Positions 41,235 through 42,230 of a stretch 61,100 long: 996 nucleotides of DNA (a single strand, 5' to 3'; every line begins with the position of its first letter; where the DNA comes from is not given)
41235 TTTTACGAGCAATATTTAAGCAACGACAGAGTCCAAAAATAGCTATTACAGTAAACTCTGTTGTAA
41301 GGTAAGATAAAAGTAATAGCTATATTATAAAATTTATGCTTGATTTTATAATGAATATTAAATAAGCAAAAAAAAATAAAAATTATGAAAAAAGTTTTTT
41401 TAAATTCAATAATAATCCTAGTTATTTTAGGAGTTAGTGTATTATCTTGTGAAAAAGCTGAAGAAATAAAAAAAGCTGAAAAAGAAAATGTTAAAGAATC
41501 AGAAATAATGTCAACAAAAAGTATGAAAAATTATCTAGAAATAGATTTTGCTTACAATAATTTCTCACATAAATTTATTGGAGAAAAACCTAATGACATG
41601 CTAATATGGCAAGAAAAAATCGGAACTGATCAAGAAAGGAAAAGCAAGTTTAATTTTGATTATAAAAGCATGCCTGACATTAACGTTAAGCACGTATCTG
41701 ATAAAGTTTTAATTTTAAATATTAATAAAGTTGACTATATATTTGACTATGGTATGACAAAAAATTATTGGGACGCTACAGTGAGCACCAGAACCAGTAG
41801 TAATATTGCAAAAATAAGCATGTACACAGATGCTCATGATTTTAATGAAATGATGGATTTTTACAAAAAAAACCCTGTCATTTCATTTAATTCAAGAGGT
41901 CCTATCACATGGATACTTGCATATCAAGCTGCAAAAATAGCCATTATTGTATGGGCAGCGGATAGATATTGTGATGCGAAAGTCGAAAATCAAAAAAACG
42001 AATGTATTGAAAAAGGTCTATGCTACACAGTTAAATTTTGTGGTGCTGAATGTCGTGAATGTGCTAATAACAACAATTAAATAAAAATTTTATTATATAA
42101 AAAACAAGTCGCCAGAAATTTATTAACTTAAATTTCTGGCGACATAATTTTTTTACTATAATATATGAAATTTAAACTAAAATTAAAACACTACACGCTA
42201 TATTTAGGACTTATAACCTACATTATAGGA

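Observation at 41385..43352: Uncharacterised two-gene module: Cys-rich-tailed lipoprotein plus CPBP intramembrane protease with an unknown C-terminal domain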

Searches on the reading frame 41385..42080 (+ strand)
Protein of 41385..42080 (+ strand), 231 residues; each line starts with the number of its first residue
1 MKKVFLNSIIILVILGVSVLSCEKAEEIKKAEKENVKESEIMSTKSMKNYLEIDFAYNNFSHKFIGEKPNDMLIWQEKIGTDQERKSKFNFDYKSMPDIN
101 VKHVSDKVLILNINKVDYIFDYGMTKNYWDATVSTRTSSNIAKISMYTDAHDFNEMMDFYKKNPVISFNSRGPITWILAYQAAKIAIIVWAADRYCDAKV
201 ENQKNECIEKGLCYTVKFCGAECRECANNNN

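Call 3: search_protein_families(library=pfam, proteins=[window:41385-42080:+], max_evalue=0.1)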
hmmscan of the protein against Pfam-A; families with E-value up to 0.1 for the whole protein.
window:41385-42080:+ (231 aa): 1 family
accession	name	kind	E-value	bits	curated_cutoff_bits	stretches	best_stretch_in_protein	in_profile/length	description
PF21385.2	ACCA_BT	-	0.042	14.1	27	0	11-65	4-58/120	Acetyl-CoA carboxylase, BT domain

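Call 4: search_protein_families(library=ncbifam, proteins=[window:41385-42080:+], max_evalue=0.1)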
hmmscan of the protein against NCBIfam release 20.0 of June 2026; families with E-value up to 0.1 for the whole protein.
window:41385-42080:+ (231 aa): 1 family
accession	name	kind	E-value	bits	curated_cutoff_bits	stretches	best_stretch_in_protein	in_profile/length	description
TIGR03895.1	protease_PatA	subfamily_domain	0.033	12.9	421.05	1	26-188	246-403/606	PatA/PatG family cyanobactin maturation protease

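Call 5: find_homologous_proteins(query=window:41385-42080:+, max_evalue=0.01)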
Query window:41385-42080:+ (231 aa): 1 proteins with E <= 0.01 among 317 candidates.
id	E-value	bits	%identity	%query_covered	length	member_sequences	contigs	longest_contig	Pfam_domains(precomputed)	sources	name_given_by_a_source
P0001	6.3e-151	518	100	100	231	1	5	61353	-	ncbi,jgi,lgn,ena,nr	ncbi:MAG TPA: hypothetical protein PLW77_00145 [Bacteroidales bacterium]|nr:hypothetical protein [Ba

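Call 20: find_homologous_proteins(query=A3, max_evalue=0.1)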
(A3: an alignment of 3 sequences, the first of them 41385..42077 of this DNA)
Query A3 (3 sequences) (231 aa, profile of the alignment): 2 proteins with E <= 0.1 among 1731 candidates.
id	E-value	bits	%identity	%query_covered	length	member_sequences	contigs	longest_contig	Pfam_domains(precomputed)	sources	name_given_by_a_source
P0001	4.1e-114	398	100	100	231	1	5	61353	-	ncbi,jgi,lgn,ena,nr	ncbi:MAG TPA: hypothetical protein PLW77_00145 [Bacteroidales bacterium]|nr:hypothetical protein [Ba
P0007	4.1e-108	378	22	100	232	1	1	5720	-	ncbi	-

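Call 21: find_related_loci(query=A3, collection=genome_contigs, flank=6000)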
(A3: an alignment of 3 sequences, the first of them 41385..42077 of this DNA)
Query A3 (231 aa) in genome_contigs; peptide patterns used: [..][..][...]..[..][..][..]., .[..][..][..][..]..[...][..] (x = any residue, [..] = any of these).
52 stretches matched a pattern, but none encodes a relative of the query by tblastn (E <= 1e-3).

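Call 23: find_related_loci(query=A3, collection=metagenome_contigs, flank=6000)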
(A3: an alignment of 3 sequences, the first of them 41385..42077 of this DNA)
Query A3 (231 aa) in metagenome_contigs; peptide patterns used: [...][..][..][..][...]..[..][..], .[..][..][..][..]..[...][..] (x = any residue, [..] = any of these).
234 stretches matched a pattern, but none encodes a relative of the query by tblastn (E <= 1e-3).

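Call 31: search_protein_representatives(alignment_id=A4)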
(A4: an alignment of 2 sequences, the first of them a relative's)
Query: 2 sequences, 236 profile positions. Proteins with E-value up to 0.001 (for the whole library): 24; up to 1e-10: 6; up to 1e-30: 2. The best 24 are listed.
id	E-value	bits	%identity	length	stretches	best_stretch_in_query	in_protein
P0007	9.9e-128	440.9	-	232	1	1-235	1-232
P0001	1.7e-122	423.8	-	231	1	1-236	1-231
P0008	1.8e-24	102.9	-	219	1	1-231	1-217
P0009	8.3e-24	100.7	-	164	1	74-230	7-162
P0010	1.1e-17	80.7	-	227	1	1-233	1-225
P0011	9.4e-11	58.0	-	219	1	12-231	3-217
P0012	1.4e-09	54.2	-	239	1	9-233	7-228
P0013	2.5e-09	53.4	-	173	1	75-233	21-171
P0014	2.8e-09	53.2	-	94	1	142-231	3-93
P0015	4.8e-08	49.2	-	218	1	1-232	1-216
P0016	4.8e-07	45.9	-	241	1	7-232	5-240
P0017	6.7e-06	42.1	-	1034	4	89-136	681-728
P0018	7.1e-06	42.0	-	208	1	21-231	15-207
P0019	1.7e-05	40.8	-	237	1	7-231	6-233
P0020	2.9e-05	40.1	-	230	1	51-232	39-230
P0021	3.0e-05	40.0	-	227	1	1-232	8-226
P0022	3.5e-05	39.8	-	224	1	1-234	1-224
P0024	1.9e-04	37.4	-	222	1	1-231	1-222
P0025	4.2e-04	36.3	-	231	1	9-231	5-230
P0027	6.9e-04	35.6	-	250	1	2-234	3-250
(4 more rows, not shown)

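Call 33: find_encoding_contigs(protein=P0008, flank=4000, max_places=3)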
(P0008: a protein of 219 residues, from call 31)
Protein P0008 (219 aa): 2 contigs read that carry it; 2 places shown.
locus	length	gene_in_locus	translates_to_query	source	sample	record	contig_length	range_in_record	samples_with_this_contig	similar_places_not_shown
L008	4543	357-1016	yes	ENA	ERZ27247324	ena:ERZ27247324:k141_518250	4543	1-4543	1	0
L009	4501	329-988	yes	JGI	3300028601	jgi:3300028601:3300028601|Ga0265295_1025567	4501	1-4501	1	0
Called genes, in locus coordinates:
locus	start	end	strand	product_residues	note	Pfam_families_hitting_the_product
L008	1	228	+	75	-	?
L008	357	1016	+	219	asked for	-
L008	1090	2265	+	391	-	PF02517:Rce1-like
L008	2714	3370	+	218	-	-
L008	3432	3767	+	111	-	-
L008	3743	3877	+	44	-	-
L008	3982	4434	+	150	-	-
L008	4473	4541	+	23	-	?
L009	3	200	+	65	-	?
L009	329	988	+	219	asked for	-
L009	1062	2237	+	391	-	PF02517:Rce1-like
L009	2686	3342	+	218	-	-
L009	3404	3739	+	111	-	-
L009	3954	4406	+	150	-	-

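Call 36: find_encoding_contigs(protein=P0010, flank=4000, max_places=2)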
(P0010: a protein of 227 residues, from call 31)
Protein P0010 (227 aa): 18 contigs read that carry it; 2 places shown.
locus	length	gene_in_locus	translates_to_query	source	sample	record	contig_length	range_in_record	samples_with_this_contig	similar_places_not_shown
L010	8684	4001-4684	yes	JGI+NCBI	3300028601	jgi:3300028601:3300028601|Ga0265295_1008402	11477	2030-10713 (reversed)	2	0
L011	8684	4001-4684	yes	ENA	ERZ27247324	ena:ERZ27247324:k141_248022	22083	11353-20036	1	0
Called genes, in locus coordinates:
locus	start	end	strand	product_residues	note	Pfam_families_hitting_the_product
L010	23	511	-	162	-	PF19480:DUF6016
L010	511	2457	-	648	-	PF13424:TPR_12 (faint), PF07676:PD40, PF00691:OmpA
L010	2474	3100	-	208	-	PF13353:Fer4_12 (weak), PF04055:Radical_SAM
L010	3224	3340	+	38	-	-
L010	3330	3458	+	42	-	-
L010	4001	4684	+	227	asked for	-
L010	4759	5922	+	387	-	PF02517:Rce1-like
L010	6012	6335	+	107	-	-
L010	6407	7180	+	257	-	-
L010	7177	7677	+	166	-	-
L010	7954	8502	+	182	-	-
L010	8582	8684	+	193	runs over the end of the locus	-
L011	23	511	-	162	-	PF19480:DUF6016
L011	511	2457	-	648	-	PF13424:TPR_12 (faint), PF07676:PD40, PF00691:OmpA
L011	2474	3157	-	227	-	PF13353:Fer4_12 (weak), PF04055:Radical_SAM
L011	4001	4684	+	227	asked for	-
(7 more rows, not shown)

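Call 37: find_encoding_contigs(protein=P0016, flank=4000, max_places=2)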
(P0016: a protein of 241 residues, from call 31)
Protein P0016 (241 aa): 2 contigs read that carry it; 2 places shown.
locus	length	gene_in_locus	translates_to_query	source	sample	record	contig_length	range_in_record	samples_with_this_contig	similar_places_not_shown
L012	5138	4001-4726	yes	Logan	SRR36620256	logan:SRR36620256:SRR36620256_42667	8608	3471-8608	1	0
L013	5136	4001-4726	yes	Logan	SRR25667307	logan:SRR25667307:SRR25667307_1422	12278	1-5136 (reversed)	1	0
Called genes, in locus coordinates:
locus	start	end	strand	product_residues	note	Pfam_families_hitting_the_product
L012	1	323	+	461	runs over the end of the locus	PF02878:PGM_PMM_I, PF02879:PGM_PMM_II, PF02880:PGM_PMM_III, PF00408:PGM_PMM_IV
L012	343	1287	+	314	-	PF18962:Por_Secre_tail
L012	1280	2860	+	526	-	PF13231:PMT_2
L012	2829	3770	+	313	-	PF00535:Glycos_transf_2, PF10111:Glyco_tranf_2_2 (weak)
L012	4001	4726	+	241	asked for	-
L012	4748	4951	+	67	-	-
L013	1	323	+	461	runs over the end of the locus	PF02878:PGM_PMM_I, PF02879:PGM_PMM_II, PF02880:PGM_PMM_III, PF00408:PGM_PMM_IV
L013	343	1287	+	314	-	PF18962:Por_Secre_tail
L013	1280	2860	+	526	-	PF13231:PMT_2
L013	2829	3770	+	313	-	PF00535:Glycos_transf_2, PF10111:Glyco_tranf_2_2 (weak)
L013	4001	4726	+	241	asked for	-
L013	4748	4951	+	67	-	-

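Call 52: find_encoding_contigs(protein=P0021, flank=4000, max_places=2)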
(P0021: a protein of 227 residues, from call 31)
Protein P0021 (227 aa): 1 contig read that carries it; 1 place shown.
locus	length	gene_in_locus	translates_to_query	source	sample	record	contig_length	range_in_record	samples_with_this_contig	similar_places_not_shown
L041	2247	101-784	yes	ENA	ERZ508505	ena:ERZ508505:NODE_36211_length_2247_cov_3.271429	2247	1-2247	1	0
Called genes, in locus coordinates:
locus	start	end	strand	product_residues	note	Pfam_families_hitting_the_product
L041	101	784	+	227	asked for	-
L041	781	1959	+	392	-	PF02517:Rce1-like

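Call 53: find_encoding_contigs(protein=P0027, flank=4000, max_places=2)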
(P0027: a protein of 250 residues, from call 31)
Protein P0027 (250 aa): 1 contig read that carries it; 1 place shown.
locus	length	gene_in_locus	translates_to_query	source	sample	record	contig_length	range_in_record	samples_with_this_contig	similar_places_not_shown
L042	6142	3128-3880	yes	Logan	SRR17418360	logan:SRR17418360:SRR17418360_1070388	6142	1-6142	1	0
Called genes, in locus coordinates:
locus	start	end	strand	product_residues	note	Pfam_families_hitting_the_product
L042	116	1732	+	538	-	PF10150:RNase_E_G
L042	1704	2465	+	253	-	PF01183:Glyco_hydro_25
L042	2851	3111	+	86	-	-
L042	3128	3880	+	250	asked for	-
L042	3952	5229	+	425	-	-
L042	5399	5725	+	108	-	PF13715:CarbopepD_reg_2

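Call 54: find_encoding_contigs(protein=P0025, flank=4000, max_places=2)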
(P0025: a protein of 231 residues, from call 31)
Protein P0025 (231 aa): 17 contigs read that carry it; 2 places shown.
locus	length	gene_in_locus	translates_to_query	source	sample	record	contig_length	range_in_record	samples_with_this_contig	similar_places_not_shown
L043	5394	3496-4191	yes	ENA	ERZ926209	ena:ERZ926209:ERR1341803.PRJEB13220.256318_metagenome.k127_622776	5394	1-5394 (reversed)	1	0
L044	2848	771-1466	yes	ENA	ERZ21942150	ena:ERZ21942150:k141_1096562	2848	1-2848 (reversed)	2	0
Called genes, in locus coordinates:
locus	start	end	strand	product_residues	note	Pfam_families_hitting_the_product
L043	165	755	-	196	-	PF03929:PepSY_TM (faint), PF16357:PepSY_TM_like_2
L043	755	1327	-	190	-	-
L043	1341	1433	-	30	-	-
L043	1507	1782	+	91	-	-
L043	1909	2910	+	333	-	PF02729:OTCace_N, PF00185:OTCace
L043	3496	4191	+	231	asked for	-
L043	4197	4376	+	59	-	-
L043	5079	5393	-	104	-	?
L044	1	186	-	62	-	?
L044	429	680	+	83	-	-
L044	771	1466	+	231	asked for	-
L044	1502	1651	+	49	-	-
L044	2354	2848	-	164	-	?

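Call 55: find_encoding_contigs(protein=P0012, flank=4000, max_places=2)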
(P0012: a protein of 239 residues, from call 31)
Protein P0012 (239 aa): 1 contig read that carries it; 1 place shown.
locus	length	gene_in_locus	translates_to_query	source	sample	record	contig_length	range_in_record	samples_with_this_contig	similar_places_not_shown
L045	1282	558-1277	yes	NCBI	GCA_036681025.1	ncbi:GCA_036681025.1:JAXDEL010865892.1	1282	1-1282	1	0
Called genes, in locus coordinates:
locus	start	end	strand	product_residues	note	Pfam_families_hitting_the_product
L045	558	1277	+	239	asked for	-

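Call 56: search_protein_families(library=pfam, proteins=[L042:3952-5229:+, L042:2851-3111:+, L010:6012-6335:+, L010:6407-7180:+, L010:7177-7677:+, L010:7954-8502:+, L008:2714-3370:+, L008:3432-3767:+, L008:3982-4434:+], max_evalue=0.05)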
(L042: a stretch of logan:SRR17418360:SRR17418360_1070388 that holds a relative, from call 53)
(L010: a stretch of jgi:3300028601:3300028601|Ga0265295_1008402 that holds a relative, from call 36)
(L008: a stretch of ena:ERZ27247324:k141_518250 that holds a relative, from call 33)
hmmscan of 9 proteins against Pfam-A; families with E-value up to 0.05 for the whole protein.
L042:3952-5229:+ (425 aa): 1 family
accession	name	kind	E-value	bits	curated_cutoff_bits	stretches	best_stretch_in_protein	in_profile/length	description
PF02517.21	Rce1-like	-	0.00055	20.6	22.4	1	56-191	4-93/93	Type II CAAX prenyl endopeptidase Rce1-like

L042:2851-3111:+ (86 aa): 0 families

L010:6012-6335:+ (107 aa): 1 family
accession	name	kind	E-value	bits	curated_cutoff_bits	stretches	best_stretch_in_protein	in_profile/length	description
PF17630.7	DUF5511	-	0.0091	16.6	27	1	57-80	41-64/69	Family of unknown function (DUF5511)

L010:6407-7180:+ (257 aa): 0 families

L010:7177-7677:+ (166 aa): 0 families

L010:7954-8502:+ (182 aa): 0 families

L008:2714-3370:+ (218 aa): 0 families

L008:3432-3767:+ (111 aa): 0 families

L008:3982-4434:+ (150 aa): 0 families

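Call 58: predict_structure(alignment_id=A8)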
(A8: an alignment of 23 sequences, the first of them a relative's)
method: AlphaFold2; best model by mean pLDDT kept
length: 231 residues; sequences in the alignment: 23
mean_pLDDT: 76.3   pTM: 0.63
mean pLDDT of the five models: 76.3, 73.1, 72.8, 72.8, 72.6
residues with pLDDT >= 90: 77; 70-90: 77; 50-70: 47; < 50: 30
segments of 3 or more residues with pLDDT < 50: 1-3, 37-40, 173-184
pLDDT, mean of each block of 10 residues (from residue 1): 50 52 53 50 63 89 86 86 82 79 96 91 94 90 91 89 86 46 50 72 93 84 85 45
secondary structure, 60 per line:
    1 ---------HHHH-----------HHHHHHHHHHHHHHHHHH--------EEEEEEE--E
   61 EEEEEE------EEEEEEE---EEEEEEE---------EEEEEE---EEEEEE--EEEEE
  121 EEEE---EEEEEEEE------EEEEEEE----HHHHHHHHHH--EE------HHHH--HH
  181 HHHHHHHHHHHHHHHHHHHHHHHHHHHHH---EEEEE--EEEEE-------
elements in order: H10-13 H25-42 E51-57 E60-66 E73-79 E83-89 E99-104 E108-113 E116-124 E128-135 E142-148 H153-162 H173-176 H179-209 E213-217 E220-224

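Call 59: search_protein_families(library=ncbifam, alignment_id=A8, max_evalue=0.01)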
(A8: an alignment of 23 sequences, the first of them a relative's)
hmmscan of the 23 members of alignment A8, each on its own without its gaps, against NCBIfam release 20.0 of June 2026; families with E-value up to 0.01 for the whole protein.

A. member 1, P0001 (231 aa): 0 families

B. families by the number of members that match (of 23 scanned): 4 families
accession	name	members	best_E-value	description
NF053772.1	BSAP5b_fam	2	0.001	BSAP5b family pore-forming toxin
TIGR03512.2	GldD_lipoprot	1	0.00054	gliding motility lipoprotein GldD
NF041428.1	TrsH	1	0.0054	TrsH/TraH family protein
NF005175.0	PRK06654.1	1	0.0069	flagellar basal body-associated protein FliL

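Call 64: search_protein_families(library=ncbifam, proteins=[P0010, P0011, P0012, P0015, P0016, P0019, P0020, P0021, P0022, P0024], max_evalue=0.05)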
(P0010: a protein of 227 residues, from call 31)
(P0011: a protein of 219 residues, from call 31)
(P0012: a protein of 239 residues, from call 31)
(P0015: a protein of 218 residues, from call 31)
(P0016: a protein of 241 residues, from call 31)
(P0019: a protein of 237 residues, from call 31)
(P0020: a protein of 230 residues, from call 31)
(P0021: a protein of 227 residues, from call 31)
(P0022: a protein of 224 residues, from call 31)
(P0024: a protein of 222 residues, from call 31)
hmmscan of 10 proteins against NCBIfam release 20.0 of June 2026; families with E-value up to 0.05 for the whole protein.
P0010 (227 aa): 0 families

P0011 (219 aa): 1 family
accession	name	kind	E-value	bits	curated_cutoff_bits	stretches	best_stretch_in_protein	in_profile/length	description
TIGR03512.2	GldD_lipoprot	equivalog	0.00054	19.9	120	1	6-141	3-141/182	gliding motility lipoprotein GldD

P0012 (239 aa): 0 families

P0015 (218 aa): 0 families

P0016 (241 aa): 4 families
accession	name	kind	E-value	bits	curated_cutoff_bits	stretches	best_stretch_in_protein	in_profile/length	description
NF053772.1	BSAP5b_fam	equivalog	0.001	18.5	380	1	1-97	1-102/418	BSAP5b family pore-forming toxin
NF041428.1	TrsH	subfamily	0.0054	16.8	150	1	5-81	2-75/149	TrsH/TraH family protein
NF053689.1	BamJ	equivalog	0.037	14.3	100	0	1-49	1-52/184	BamJ family beta-barrel-assembly machinery protein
NF047886.1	AmOxnSyBioU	equivalog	0.042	12.9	600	0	101-177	14-89/323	(S)-8-amino-7-oxononanoate synthase BioU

P0019 (237 aa): 2 families
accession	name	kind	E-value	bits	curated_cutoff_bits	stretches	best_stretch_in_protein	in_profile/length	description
NF005175.0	PRK06654.1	equivalog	0.0069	16.1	218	1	41-100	60-119/181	flagellar basal body-associated protein FliL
NF006283.1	PRK08455.1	equivalog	0.027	14.1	187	0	7-108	22-116/182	flagellar basal body-associated protein FliL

P0020 (230 aa): 0 families

P0021 (227 aa): 1 family
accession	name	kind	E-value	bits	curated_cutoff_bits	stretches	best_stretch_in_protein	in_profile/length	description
NF038298.1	EPS_HpsO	equivalog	0.019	13.8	575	1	82-200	148-255/388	hormogonium polysaccharide biosynthesis glycosyltransferase HpsO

P0022 (224 aa): 0 families

P0024 (222 aa): 1 family
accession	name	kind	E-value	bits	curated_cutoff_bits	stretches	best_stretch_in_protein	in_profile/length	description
NF053772.1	BSAP5b_fam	equivalog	0.0025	17.2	380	1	1-133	1-124/418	BSAP5b family pore-forming toxin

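Call 65: fold_search(model_id=the predicted structure, library=pdb)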
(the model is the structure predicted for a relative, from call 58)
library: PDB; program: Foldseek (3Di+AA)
matches with E <= 10: 1443; with E <= 0.001: 0
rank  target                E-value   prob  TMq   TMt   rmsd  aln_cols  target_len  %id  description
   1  4i3b_A                9.4e-03  0.96  0.21  0.31   7.6       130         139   12  Crystal structure of fluorescent protein UnaG wild type (released 2013-06-19)
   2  4i3b_F                1.3e-02  0.93  0.21  0.31   7.6       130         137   12  Crystal structure of fluorescent protein UnaG wild type (released 2013-06-19)
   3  7ns8                  1.6e-02  0.35  0.14  0.19  15.9       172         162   14  Triphosphate tunnel metalloenzyme from Sulfolobus acidocaldarius (released 2021-06-02)
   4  2fjt_B                1.6e-02  0.35  0.14  0.17  13.8       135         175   14  Adenylyl cyclase class iv from Yersinia pestis (released 2006-11-14)
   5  7nsd                  1.9e-02  0.25  0.14  0.17  17.4       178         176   12  Triphosphate tunnel metalloenzyme from Sulfolobus acidocaldarius in complex with ATP and calcium (released 2021-06-02)
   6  5z4g_B                2.1e-02  0.94  0.22  0.32   9.9       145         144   14  Crystal structure of secretory abundant heat soluble protein 4 from Ramazzottius varieornatus (released 2018-04-11)
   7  9niu_A                2.1e-02  0.87  0.21  0.30  11.8       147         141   11  Co-crystal structure of FABP7 in complex with PFO3TDA (released 2025-05-21)
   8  7jwd_B                2.2e-02  0.89  0.21  0.31   7.1       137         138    7  Cellular retinol-binding protein 2 (CRBP2) in complex with 2-linoleoylglycerol (released 2021-03-10)
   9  3n10_A                2.3e-02  0.25  0.15  0.18  18.6       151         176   15  Product complex of adenylate cyclase class IV (released 2010-06-23)
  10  1yiv                  2.5e-02  0.87  0.20  0.31   7.4       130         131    8  Structure of myelin P2 protein from Equine spinal cord (released 2005-07-26)
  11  8zuy_A                2.5e-02  0.63  0.20  0.09  20.1       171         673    9  Structure of M695D-hPCC (released 2025-11-19)
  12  1kqw                  2.6e-02  0.87  0.21  0.32   7.4       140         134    7  Crystal structure of holo-CRBP from zebrafish (released 2002-08-28)
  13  7jvy_B                2.6e-02  0.87  0.21  0.32   7.1       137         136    7  Cellular retinol-binding protein 2 (CRBP2) in complex with 2-arachidonylglyceryl ether (released 2021-03-10)
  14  7ns9                  2.9e-02  0.30  0.14  0.18  14.7       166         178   12  Triphosphate tunnel metalloenzyme from Sulfolobus acidocaldarius in complex with triphosphate and calcium (released 2021-06-02)
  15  8xl4_G                3.1e-02  0.63  0.19  0.27  16.4       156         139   10  Structure of human propionyl-CoA carboxylase in complex with acetyl-CoA (PCC-ACO) (released 2024-10-30)
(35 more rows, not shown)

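Call 66: search_protein_families(library=ncbifam, proteins=[L008:1090-2262:+, L010:4759-5919:+, L041:781-1956:+], max_evalue=0.01)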
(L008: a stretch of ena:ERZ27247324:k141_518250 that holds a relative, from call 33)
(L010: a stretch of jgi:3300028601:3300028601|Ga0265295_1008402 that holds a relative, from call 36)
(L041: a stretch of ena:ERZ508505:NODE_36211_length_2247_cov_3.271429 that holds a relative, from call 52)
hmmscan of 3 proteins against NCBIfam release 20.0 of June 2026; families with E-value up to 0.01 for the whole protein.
L008:1090-2262:+ (391 aa): 2 families
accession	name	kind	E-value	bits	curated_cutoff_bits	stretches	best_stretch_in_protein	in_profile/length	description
NF052640.1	CPBP_M949_0222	equivalog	5.4e-09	36.2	220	1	16-190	22-210/213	M949_0222 family glutamic-type intramembrane endopeptidase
NF040589.1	CPBP_Synerg_MrtS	equivalog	0.0063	16.7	130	0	53-112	76-134/170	Synerg-CTERM system glutamic-type intramembrane protease MrtS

L010:4759-5919:+ (387 aa): 1 family
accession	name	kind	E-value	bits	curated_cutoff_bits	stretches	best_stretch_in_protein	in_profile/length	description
NF052640.1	CPBP_M949_0222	equivalog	6e-05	23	220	1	16-190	24-209/213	M949_0222 family glutamic-type intramembrane endopeptidase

L041:781-1956:+ (392 aa): 0 families
